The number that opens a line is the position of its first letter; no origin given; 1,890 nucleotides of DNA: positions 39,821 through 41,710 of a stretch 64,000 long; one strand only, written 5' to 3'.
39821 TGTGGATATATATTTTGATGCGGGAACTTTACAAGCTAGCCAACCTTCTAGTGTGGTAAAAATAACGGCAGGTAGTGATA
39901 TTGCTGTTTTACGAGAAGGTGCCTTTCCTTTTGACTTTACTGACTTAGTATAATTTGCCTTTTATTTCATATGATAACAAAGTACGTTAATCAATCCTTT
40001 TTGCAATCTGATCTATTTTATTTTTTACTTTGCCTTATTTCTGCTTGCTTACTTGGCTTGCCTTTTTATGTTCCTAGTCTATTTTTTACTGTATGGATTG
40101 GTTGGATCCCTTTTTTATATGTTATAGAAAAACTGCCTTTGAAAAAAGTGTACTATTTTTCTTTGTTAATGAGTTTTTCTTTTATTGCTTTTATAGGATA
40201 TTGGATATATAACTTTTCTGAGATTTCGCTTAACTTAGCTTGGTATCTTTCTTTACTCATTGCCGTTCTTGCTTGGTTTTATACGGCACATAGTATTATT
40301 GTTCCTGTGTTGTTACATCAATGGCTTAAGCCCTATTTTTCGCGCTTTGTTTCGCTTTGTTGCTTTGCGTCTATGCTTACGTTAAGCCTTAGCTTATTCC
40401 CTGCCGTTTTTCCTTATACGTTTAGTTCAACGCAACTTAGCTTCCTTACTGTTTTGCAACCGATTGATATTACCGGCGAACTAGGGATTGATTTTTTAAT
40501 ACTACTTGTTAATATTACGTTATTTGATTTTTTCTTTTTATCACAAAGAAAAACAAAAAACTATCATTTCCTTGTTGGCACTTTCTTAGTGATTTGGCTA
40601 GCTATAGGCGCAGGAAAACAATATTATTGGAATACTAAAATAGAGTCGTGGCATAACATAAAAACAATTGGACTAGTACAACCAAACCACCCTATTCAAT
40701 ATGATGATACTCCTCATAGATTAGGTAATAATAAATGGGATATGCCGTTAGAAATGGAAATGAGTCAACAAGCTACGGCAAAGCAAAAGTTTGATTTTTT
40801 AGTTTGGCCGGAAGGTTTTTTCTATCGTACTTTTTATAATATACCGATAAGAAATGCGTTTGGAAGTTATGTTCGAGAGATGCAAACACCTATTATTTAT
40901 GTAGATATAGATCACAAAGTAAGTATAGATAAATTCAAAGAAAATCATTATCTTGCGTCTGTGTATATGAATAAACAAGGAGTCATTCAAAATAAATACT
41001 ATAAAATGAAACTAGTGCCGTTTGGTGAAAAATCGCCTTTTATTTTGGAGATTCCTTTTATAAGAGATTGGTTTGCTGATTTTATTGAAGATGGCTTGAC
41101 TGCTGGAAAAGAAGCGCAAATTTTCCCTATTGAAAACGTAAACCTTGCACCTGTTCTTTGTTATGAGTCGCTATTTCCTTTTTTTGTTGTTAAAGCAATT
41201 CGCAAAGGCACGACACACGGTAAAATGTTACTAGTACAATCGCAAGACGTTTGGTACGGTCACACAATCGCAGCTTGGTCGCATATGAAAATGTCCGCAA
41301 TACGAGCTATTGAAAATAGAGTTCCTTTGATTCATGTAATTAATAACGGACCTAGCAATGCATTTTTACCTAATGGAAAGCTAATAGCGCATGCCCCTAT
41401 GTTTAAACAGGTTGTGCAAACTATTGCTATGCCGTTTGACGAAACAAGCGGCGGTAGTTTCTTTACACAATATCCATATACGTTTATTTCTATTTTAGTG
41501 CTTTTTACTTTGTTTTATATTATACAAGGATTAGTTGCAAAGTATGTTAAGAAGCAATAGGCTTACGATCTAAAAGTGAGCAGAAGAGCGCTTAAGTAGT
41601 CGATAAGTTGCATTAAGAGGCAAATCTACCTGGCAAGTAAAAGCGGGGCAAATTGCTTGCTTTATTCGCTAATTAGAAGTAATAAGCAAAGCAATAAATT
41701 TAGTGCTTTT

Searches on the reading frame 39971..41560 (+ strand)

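Call 16: search_protein_families(library=ncbifam, proteins=[window:39971-41560:+], max_evalue=1e-10)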
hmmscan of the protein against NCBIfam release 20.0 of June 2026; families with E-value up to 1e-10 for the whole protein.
window:39971-41560:+ (529 aa): 1 family
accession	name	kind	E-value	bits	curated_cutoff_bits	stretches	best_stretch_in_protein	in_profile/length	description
TIGR00546.1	lnt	equivalog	5.9e-52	177.2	132.9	1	69-470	3-394/395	apolipoprotein N-acyltransferase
